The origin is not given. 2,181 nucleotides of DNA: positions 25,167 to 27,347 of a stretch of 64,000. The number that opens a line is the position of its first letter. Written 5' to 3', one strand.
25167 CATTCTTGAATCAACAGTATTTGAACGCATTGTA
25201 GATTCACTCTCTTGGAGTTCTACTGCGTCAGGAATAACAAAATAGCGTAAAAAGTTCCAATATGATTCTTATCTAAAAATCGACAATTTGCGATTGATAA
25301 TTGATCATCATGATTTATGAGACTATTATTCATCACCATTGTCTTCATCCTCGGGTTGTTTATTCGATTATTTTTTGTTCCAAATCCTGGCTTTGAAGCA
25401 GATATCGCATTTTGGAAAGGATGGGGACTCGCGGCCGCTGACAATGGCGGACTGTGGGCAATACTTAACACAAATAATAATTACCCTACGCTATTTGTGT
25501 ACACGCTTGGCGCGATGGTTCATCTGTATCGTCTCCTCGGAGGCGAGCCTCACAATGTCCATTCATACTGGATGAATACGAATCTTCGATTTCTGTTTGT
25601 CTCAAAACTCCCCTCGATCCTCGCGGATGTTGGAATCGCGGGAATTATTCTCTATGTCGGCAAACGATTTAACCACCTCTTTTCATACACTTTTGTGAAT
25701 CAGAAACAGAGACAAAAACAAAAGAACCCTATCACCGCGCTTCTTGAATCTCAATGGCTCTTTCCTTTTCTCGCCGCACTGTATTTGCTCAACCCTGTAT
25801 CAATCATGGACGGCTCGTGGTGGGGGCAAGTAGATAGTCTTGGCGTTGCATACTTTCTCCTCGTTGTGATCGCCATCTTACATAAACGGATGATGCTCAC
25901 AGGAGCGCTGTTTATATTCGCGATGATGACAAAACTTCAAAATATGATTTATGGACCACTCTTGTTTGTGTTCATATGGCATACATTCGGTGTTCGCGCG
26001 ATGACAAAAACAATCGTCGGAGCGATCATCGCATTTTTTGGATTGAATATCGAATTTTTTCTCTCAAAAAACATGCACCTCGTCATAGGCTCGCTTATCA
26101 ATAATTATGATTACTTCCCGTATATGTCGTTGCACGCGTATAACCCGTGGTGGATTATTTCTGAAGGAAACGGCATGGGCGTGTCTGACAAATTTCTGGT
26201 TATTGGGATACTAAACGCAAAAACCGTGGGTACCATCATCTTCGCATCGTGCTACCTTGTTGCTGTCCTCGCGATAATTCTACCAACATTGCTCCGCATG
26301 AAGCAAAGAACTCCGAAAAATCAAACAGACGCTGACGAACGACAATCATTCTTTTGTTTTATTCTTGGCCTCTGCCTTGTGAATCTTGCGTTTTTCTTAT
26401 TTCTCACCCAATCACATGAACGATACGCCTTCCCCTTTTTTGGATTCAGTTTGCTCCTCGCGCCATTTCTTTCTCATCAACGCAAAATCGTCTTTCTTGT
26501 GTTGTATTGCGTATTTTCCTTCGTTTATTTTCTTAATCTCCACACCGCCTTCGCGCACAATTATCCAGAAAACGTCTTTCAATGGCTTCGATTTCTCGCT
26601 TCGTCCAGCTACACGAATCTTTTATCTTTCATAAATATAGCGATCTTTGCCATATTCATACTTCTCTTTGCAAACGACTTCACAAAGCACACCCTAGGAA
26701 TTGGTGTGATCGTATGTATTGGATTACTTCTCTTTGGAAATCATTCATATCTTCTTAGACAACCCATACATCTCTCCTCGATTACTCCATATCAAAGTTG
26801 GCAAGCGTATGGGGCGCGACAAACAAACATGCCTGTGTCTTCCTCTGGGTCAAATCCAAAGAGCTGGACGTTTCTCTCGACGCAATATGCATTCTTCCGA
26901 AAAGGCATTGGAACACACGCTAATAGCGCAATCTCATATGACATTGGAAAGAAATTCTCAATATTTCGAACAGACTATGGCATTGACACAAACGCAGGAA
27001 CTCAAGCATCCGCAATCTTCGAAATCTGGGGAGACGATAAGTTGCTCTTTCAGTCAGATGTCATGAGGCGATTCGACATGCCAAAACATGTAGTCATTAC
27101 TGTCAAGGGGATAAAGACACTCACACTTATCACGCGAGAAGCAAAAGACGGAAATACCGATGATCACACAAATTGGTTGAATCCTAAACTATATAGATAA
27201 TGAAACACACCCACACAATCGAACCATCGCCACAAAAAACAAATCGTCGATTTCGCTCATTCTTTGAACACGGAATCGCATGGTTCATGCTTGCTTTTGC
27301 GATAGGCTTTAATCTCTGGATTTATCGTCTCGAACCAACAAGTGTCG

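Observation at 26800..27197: NPCBM-like carbohydrate-binding module fused to the C-terminus of a GT-C-like polytopic membrane protein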

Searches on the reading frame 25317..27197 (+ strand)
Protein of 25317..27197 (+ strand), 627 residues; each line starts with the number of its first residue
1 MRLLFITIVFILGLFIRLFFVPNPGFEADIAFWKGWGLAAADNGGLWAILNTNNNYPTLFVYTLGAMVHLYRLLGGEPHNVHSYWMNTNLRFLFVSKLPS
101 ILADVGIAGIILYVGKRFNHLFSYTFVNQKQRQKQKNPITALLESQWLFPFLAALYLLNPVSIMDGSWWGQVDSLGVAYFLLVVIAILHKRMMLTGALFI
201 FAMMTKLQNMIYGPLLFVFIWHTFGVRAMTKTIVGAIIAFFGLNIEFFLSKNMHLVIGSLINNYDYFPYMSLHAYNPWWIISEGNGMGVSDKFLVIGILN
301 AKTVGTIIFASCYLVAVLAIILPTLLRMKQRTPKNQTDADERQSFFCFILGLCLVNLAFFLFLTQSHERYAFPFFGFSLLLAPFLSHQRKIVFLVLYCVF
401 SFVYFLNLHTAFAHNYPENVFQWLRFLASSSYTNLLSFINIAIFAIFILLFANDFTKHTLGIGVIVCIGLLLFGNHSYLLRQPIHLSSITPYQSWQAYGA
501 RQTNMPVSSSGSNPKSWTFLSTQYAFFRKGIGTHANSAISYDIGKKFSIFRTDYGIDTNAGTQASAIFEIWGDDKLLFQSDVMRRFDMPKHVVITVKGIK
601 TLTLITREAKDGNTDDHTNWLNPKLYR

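Call 5: search_protein_families(library=pfam, proteins=[window:25317-27197:+], max_evalue=1)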
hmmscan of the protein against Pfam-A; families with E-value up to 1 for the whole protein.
window:25317-27197:+ (627 aa): 1 family
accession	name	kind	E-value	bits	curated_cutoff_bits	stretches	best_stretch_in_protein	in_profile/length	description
PF08305.17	NPCBM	-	5.4e-31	107.9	23.9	1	503-625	16-136/137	NPCBM/NEW2 domain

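Call 6: search_protein_families(library=ncbifam, proteins=[window:25317-27197:+], max_evalue=1)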
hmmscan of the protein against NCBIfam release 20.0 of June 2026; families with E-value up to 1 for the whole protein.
window:25317-27197:+ (627 aa): 0 families

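Call 7: find_homologous_proteins(query=window:25317-27197:+)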
Query window:25317-27197:+ (627 aa): 310 proteins with E <= 0.001 among 8000 candidates; the best 120 are listed.
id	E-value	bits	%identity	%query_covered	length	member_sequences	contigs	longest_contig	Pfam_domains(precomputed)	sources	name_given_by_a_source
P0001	0.0e+0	1428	100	100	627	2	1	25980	PF08305.18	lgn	-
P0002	1.6e-284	963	67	99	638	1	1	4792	PF08305.18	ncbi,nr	ncbi:MAG: NPCBM/NEW2 domain-containing protein [Patescibacteria group bacterium]|nr:NPCBM/NEW2 domai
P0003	2.4e-259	880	63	100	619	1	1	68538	PF08305.18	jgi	jgi:hypothetical protein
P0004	5.6e-244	829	61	100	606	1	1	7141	PF08305.18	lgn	-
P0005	1.2e-233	795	59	99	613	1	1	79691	PF08305.18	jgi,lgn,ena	-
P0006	2.3e-226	771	58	97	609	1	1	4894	PF08305.18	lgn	-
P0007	8.6e-221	753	54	99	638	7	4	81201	PF08305.18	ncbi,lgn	-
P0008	1.3e-220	752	55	100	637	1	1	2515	PF08305.18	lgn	-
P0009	2.2e-220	752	55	99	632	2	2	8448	PF08305.18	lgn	-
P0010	1.4e-219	749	56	97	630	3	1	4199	PF08305.18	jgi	jgi:hypothetical protein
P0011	1.7e-213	729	55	99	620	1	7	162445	PF08305.18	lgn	-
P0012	5.0e-213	727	55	97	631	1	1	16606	PF08305.18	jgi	jgi:hypothetical protein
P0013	8.6e-213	726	54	97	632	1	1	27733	PF08305.18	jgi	jgi:hypothetical protein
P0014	3.9e-212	724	55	100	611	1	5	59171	PF08305.18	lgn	-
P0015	7.5e-212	723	52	99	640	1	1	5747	PF08305.18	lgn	-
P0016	1.4e-207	709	53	97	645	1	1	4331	PF08305.18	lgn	-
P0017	3.9e-207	708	52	99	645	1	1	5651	PF08305.18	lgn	-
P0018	9.8e-181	621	50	98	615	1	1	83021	PF09594.17,PF08305.18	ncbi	-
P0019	1.1e-180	620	49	99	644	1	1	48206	PF08305.18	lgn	-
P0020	6.8e-180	618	50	97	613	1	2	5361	PF08305.18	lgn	-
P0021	7.0e-180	618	49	96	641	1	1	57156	PF08305.18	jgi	jgi:hypothetical protein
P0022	4.7e-179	615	49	98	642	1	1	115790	PF08305.18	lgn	-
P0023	5.4e-179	615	49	99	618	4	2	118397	PF08305.18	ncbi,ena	-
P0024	1.6e-177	610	49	99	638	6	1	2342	PF09594.17,PF08305.18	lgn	-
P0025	3.1e-177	609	51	99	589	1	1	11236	PF08305.18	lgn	-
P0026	3.6e-177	609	49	99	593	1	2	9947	PF08305.18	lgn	-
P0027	4.2e-177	609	49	97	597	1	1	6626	PF08305.18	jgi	jgi:Gpi18-like mannosyltransferase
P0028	7.9e-176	604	48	99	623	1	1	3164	PF08305.18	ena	-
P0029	2.4e-175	603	48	99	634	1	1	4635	PF08305.18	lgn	-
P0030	3.6e-174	599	48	100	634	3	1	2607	PF08305.18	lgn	-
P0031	4.4e-174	599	49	100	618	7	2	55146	PF08305.18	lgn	-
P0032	6.1e-174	598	50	96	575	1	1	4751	PF08305.18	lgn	-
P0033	1.7e-173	597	48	100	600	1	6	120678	PF08305.18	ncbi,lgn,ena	-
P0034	3.0e-173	596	47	99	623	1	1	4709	PF08305.18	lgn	-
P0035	5.0e-173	595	50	99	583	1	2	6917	PF08305.18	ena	-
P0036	1.4e-172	594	45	100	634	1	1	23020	PF08305.18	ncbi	-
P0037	1.7e-172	593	47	96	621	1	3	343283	PF08305.18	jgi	-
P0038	2.3e-172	593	49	99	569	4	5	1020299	PF08305.18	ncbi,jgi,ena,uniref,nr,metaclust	ncbi:hypothetical protein A3A79_02035 [Candidatus Gottesmanbacteria bacterium RIFCSPLOWO2_01_FULL_43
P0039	2.3e-172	593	47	99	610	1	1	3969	PF08305.18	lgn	-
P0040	2.7e-172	593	48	99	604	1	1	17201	PF08305.18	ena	-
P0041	3.0e-172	593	48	99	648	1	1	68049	PF08305.18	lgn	-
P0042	3.6e-172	592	48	99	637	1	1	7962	PF08305.18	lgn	-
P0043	4.0e-172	592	48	99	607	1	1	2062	PF09594.17,PF08305.18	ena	-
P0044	5.2e-172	592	48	98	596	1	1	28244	PF08305.18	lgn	-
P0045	7.1e-172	591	47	99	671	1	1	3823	PF08305.18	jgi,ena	-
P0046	1.4e-171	590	48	100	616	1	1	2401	PF08305.18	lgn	-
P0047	2.0e-171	590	45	97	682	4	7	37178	PF08305.18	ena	-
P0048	2.1e-171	590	47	97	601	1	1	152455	PF08305.18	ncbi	-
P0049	3.2e-171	589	48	96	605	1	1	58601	PF08305.18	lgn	-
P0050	4.9e-171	588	47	99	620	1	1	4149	PF08305.18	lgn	-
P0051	6.7e-171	588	48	99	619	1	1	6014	PF08305.18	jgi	jgi:Gpi18-like mannosyltransferase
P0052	7.9e-171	588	49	97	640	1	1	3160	PF08305.18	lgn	-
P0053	7.9e-171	588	45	98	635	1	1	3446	PF08305.18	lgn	-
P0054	9.6e-171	588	48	100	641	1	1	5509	PF08305.18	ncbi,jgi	jgi:hypothetical protein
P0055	1.2e-170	587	48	99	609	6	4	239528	PF08305.18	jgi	jgi:Gpi18-like mannosyltransferase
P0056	1.7e-170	587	46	100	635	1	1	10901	PF08305.18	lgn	-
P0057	1.8e-170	587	48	98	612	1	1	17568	PF08305.18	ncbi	-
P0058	2.4e-170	586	47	96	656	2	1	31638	PF09594.17,PF08305.18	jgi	-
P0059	2.5e-170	586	46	99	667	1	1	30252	PF08305.18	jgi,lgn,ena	-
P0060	3.3e-170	586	49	97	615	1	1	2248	PF08305.18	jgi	-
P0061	3.4e-170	586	45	99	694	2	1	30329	PF08305.18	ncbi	-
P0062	4.8e-170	585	46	99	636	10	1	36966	PF08305.18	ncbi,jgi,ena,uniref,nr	ncbi:hypothetical protein A2971_02245 [Candidatus Gottesmanbacteria bacterium RIFCSPLOWO2_01_FULL_46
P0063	7.7e-170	585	48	99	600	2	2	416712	PF08305.18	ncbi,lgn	-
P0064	8.0e-170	584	47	98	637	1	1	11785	PF08305.18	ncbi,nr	ncbi:NPCBM/NEW2 domain-containing protein [Candidatus Gottesmanbacteria bacterium]|nr:NPCBM/NEW2 dom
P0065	9.7e-170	584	47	98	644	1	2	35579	PF08305.18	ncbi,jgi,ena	-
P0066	1.4e-169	584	49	96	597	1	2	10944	PF08305.18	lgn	-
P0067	1.5e-169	584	47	98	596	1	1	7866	PF08305.18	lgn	-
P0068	1.5e-169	584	48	97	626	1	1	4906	PF08305.18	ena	-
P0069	2.6e-169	583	47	99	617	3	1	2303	PF08305.18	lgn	-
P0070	6.9e-169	581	48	96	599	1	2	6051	PF08305.18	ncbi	-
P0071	7.2e-169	581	48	99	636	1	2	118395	PF08305.18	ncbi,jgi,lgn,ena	-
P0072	1.0e-168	581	45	99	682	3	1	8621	PF08305.18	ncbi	-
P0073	1.3e-168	581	46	99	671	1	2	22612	PF08305.18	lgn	-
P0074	3.7e-168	579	47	97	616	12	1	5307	PF08305.18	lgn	-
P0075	5.1e-168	579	49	100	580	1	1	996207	PF08305.18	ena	-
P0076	5.8e-168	578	47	99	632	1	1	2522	PF08305.18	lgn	-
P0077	6.4e-168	578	46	99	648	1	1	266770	PF08305.18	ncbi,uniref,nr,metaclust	ncbi:hypothetical protein A2Z33_03810 [Candidatus Gottesmanbacteria bacterium RBG_16_52_11]|uniref:G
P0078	6.6e-168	578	48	98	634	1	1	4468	PF08305.18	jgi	jgi:Gpi18-like mannosyltransferase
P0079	7.3e-168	578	46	100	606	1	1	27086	PF08305.18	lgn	-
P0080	7.8e-168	578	47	99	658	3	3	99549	PF08305.18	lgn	-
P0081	8.6e-168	578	47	98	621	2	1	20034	PF08305.18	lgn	-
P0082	9.2e-168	578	49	100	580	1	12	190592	PF08305.18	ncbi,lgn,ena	ncbi:MAG: NPCBM/NEW2 domain-containing protein [Patescibacteria group bacterium]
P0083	9.7e-168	578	46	97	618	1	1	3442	PF08305.18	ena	-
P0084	1.5e-167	577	48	99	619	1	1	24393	PF08305.18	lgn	-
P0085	1.6e-167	577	46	100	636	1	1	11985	PF08305.18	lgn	-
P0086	5.1e-167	575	45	100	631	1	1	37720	PF08305.18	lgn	-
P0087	9.6e-167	574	46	99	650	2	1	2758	PF08305.18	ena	-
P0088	1.7e-166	574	46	100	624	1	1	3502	PF08305.18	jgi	-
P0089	1.9e-166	573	47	97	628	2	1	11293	PF08305.18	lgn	-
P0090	2.2e-166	573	46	100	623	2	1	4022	PF08305.18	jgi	jgi:Gpi18-like mannosyltransferase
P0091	2.7e-166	573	46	98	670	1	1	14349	PF08305.18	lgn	-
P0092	2.9e-166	573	44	99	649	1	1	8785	PF08305.18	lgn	-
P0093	4.1e-166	572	45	99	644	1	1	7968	PF08305.18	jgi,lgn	-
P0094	4.2e-166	572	49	99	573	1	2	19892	PF08305.18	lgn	-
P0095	6.6e-166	572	48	96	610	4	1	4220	PF08305.18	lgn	-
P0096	7.6e-166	571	48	99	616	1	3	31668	PF08305.18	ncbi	-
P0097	2.4e-165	570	46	100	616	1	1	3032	PF08305.18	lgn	-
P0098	2.5e-165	570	46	100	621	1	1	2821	PF08305.18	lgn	-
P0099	3.6e-165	569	47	96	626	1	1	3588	PF08305.18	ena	-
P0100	4.6e-165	569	47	99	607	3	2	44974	PF08305.18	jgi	jgi:Gpi18-like mannosyltransferase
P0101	5.1e-165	569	46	98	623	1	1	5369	PF08305.18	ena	-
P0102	5.6e-165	568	47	98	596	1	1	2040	PF08305.18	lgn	-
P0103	5.9e-165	568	47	97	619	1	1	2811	PF08305.18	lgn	-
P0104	6.2e-165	568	47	100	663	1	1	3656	PF08305.18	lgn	-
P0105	6.8e-165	568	45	99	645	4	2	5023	PF08305.18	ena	-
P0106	8.6e-165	568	45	99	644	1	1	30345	PF08305.18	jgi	jgi:Gpi18-like mannosyltransferase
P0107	8.8e-165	568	48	96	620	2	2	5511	PF08305.18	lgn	-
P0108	1.0e-164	568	48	99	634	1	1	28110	PF08305.18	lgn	-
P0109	1.6e-164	567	47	99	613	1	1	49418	PF08305.18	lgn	-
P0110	1.7e-164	567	47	99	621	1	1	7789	PF08305.18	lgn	-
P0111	3.1e-164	566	46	96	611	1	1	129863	PF08305.18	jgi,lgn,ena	jgi:Gpi18-like mannosyltransferase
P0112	3.2e-164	566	46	96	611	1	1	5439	PF08305.18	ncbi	-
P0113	3.4e-164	566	46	98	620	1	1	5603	PF08305.18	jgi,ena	-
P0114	4.3e-164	566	47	99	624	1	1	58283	PF08305.18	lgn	-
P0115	5.5e-164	565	45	98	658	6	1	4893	PF08305.18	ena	-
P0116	6.8e-164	565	47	99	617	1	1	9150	PF08305.18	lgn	-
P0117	8.3e-164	565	46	98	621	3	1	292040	PF08305.18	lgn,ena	-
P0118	1.4e-163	564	46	97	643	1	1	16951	PF08305.18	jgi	jgi:hypothetical protein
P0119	1.5e-163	564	46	99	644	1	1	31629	PF08305.18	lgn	-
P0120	2.2e-163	563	46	100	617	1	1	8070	PF08305.18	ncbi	-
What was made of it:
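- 25317..27200 (+): Whole gene: a 627-aa GT-C-fold membrane glycosyltransferase with a C-terminal CBM51/NPCBM domain. More than 300 full-length homologues at 45-67% identity (call 7).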

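Call 12: search_solved_structures(query=A1, max_evalue=1, show_alignments=2)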
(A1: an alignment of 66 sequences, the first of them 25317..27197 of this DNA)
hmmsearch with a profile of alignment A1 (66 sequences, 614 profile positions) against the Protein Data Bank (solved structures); distinct sequences matched with E-value up to 1: 14.
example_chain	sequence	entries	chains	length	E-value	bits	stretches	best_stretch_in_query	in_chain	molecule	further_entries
7js4_A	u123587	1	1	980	1.8e-32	115.7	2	471-612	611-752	F5/8 type C domain protein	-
2vmg_A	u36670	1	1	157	1.1e-21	80.1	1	465-612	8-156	FIBRONECTIN TYPE III DOMAIN PROTEIN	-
2vmh_A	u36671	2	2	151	1.7e-21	79.5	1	468-612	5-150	FIBRONECTIN TYPE III DOMAIN PROTEIN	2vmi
7jrm_A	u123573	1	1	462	1.1e-13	53.6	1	468-611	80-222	F5/8 type C domain protein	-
7jrl_A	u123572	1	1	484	1.2e-13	53.5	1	468-611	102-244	F5/8 type C domain protein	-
8pvs_A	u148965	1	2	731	4.2e-09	38.5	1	507-609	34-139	Alpha-1,3-galactosidase B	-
1h9c_A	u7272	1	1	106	0.34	12.4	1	95-169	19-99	PTS SYSTEM, CHITOBIOSE-SPECIFIC IIB COMPONENT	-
2wy2_D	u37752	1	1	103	0.36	12.3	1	130-168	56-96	N,N'-DIACETYLCHITOBIOSE-SPECIFIC PHOSPHOTRANSFERASE ENZYME IIB COMPONENT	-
1e2b_A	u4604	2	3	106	0.36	12.3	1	130-169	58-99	ENZYME IIB-CELLOBIOSE | ENZYME IIB OF THE CELLOBIOSE-SPECIFIC PHOSPHOTRANSFERASE SYSTEM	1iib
2wwv_D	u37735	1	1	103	0.38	12.3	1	130-168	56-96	N,N'-DIACETYLCHITOBIOSE-SPECIFIC PHOSPHOTRANSFERASE ENZYME IIB COMPONENT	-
7ddq_o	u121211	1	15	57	0.5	11.9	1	9-33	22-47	Antenna pigment protein alpha chain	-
4lm9_A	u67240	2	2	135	0.56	11.7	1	463-545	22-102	Nucleoprotein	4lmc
4j3k_A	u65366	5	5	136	0.57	11.7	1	463-545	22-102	Nucleoprotein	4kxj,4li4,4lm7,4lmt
2jxp_A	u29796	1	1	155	0.68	11.4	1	440-522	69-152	Putative lipoprotein B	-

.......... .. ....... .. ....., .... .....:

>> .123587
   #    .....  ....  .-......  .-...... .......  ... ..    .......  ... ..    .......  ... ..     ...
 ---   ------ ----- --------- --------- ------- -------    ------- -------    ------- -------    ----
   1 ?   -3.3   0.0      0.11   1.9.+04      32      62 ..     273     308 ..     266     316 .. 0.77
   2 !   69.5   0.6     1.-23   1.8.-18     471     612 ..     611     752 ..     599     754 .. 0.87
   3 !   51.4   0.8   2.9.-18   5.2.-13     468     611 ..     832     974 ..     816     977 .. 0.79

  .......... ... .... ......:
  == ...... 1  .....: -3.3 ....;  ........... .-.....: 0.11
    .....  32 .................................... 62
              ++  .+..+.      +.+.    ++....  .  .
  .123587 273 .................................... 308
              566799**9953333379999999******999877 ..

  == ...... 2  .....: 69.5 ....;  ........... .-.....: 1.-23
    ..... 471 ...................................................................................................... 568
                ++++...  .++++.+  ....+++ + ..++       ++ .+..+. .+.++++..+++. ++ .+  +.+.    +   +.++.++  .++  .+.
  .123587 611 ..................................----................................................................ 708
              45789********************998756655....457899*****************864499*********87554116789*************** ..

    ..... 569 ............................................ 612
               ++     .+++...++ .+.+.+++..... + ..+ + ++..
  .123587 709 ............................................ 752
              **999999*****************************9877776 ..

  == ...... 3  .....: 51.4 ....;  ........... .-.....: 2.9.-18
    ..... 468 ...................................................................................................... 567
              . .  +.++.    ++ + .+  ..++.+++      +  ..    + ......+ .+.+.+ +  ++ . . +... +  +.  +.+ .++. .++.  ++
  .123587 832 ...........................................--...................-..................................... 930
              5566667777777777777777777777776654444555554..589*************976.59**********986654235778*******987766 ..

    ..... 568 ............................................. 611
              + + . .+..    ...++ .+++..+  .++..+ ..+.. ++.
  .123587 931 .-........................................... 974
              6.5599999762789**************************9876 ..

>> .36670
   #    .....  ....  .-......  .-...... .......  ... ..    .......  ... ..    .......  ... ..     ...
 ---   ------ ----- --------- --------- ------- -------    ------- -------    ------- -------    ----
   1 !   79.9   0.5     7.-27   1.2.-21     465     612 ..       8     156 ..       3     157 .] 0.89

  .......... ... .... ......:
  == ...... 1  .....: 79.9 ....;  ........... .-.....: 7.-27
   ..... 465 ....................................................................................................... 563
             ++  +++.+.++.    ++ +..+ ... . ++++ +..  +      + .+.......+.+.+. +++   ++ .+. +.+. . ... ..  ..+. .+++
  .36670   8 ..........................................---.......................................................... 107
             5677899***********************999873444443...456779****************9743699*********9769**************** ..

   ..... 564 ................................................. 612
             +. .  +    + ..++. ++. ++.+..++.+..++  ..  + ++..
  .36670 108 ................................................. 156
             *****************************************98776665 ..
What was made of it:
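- On F5/8 type C (discoidin, PF00754): Only the depositors' names of the ZmpB entries use that label (call 12).
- Closest known: CBM51 / NPCBM modules of Clostridium perfringens GH95, GH98 and ZmpB. Different: The second His of the 'THAHS' motif is Asn here (call 12 alignment).
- Checked: A profile of the family hits solved CBM51 modules: 7js4 at E=1.8e-32 and 2vmg at E=1.1e-21 (call 12). That label appears only in depositors' names for the CBM51-containing ZmpB entries (call 12).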

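Call 20: search_protein_families(library=pfam, alignment_id=A1, max_evalue=1)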
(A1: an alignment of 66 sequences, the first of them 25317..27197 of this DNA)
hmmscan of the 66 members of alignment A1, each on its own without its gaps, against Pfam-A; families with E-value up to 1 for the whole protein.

A. member 1, window:25317-27197:+ (627 aa): 1 family
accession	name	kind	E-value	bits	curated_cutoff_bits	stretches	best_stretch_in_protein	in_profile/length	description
PF08305.17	NPCBM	-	5.4e-31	107.9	23.9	1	503-625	16-136/137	NPCBM/NEW2 domain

B. families by the number of members that match (of 66 scanned): 14 families
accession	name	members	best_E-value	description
PF08305.17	NPCBM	66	2.8e-35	NPCBM/NEW2 domain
PF09594.16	GT87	33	2.3e-06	Glycosyltransferase family 87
PF03155.21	Alg6_Alg8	6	0.00023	ALG6, ALG8 glycosyltransferase family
PF23636.1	DUF7144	1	0.04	Domain of unknown function (DUF7144)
PF22030.1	DWORF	1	0.043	Sarcoplasmic/endoplasmic reticulum calcium ATPase regulator DWORF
PF10725.14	DUF2517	1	0.046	Protein of unknown function (DUF2517)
PF19293.4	CdaA_N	1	0.092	CdaA N-terminal transmembrane domain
PF14666.11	RICTOR_M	1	0.1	Rapamycin-insensitive companion of mTOR, middle domain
PF22852.1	SoxE_N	1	0.11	Sulfocyanin, N-terminal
PF14036.11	YlaH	1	0.14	YlaH-like protein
PF22419.2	HBoV_NS1-like_N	1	0.14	Human bocavirus Nonstructural protein 1-like, N-terminal domain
PF19667.4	DUF6170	1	0.23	Family of unknown function (DUF6170)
PF01538.23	HCV_NS2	1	0.24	Hepatitis C virus non-structural protein NS2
PF22485.1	DUF6987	1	0.71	Domain of unknown function (DUF6987)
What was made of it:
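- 25317..26741 (+): Polytopic GT-C (GT-C_B-like, GT87/ALG6/PIG-M-like) transmembrane domain, aa 1-475, about 13 membrane crossings. Weak Pfam hits to GT87 in 33 of 66 homologues and to Alg6_Alg8 in 6 of 66 (call 20).
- On NPCBM / CBM51 (Pfam PF08305): All 66 of 66 homologues match (call 20).
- On GT87 (Pfam PF09594, DUF2029): 33 of 66 close homologues give weak hits, best E=2.3e-6 (call 20).
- Closest known: GT-C_B-type lipid-sugar-dependent transferases: ALG6. Same: Homologues give weak GT87 and Alg6_Alg8 Pfam hits (call 20).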
